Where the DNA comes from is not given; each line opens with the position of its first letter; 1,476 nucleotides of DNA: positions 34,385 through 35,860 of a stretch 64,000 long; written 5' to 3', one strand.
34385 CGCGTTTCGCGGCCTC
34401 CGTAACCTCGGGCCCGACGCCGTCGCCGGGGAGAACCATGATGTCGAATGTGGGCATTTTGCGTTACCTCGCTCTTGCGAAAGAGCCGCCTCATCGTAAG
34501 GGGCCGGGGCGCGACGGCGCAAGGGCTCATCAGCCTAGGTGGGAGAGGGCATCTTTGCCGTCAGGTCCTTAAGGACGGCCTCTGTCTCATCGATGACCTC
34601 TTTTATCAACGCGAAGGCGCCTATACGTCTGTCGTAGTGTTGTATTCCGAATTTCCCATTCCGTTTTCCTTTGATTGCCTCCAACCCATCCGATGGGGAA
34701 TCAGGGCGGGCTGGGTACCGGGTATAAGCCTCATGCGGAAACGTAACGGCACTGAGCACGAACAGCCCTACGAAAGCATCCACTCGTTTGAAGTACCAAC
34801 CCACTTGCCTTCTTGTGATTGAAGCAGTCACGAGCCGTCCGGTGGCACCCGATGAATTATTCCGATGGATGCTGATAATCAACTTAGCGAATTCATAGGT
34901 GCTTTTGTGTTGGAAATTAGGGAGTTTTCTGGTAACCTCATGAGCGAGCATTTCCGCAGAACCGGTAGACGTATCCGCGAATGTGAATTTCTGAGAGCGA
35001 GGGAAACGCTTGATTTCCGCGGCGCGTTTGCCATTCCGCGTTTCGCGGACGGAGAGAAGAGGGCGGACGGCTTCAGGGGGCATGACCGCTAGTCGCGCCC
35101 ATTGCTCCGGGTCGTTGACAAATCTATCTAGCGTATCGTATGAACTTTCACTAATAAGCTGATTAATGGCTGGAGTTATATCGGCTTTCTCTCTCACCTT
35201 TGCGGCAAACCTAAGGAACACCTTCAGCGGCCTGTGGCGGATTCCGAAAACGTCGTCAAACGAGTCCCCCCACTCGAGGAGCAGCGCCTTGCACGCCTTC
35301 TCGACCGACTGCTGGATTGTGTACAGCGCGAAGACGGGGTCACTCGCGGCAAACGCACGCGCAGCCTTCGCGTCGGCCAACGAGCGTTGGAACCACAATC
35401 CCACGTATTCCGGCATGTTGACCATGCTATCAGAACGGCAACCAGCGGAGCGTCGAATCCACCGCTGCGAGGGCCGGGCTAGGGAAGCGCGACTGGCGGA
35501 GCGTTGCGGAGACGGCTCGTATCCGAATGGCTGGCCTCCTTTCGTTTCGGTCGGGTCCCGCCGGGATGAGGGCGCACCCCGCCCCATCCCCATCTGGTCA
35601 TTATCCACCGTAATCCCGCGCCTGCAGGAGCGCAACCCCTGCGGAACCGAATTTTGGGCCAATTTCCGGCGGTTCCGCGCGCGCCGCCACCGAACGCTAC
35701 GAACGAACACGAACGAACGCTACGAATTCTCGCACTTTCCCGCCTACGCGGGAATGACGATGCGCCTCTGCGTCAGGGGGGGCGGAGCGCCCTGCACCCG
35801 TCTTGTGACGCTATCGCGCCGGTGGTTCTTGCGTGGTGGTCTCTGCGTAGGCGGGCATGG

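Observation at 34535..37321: Recurrent gene pair: beta-class DNA MTase::HNH fusion next to a HEPN-superfamily protein (locus 1)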

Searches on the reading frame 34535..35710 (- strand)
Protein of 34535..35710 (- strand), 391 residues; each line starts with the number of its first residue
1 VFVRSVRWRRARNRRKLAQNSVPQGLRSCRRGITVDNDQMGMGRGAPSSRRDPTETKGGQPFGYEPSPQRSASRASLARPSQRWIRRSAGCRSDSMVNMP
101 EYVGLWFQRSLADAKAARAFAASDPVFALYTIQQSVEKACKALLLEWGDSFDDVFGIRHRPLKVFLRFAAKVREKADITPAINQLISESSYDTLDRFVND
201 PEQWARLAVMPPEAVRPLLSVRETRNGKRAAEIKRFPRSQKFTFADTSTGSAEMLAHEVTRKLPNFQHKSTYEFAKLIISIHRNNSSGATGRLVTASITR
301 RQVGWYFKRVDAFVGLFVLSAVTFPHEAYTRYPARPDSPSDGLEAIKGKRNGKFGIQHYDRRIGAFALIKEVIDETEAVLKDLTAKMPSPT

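Call 6: search_protein_families(library=pfam, proteins=[window:34535-35710:-], max_evalue=0.1)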
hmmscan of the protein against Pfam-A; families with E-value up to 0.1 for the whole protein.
window:34535-35710:- (391 aa): 3 families
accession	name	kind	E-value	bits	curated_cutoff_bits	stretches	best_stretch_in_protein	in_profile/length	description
PF05168.19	HEPN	-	0.00058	20.4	22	1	105-158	3-57/117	HEPN domain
PF05937.16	EB1_binding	-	0.052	14.5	25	1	60-82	113-135/174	EB-1 Binding Domain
PF06370.16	DUF1069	-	0.085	12.9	25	0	302-357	56-108/206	Protein of unknown function (DUF1069)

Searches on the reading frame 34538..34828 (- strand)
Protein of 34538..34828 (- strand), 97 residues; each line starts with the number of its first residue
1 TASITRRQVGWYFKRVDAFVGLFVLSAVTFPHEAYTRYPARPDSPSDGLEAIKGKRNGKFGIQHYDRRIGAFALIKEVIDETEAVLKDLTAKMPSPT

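Call 88: search_solved_structures(query=A12, max_evalue=10, show_alignments=4)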
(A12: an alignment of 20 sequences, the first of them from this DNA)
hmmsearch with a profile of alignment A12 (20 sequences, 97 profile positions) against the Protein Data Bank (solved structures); distinct sequences matched with E-value up to 10: 2.
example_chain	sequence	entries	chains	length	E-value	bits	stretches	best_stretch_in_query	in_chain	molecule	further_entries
2nsg_A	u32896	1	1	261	0.21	14.6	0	31-46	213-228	Hypothetical protein Cgl3021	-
2nsf_A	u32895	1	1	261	0.21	14.5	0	31-46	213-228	Hypothetical protein Cgl3021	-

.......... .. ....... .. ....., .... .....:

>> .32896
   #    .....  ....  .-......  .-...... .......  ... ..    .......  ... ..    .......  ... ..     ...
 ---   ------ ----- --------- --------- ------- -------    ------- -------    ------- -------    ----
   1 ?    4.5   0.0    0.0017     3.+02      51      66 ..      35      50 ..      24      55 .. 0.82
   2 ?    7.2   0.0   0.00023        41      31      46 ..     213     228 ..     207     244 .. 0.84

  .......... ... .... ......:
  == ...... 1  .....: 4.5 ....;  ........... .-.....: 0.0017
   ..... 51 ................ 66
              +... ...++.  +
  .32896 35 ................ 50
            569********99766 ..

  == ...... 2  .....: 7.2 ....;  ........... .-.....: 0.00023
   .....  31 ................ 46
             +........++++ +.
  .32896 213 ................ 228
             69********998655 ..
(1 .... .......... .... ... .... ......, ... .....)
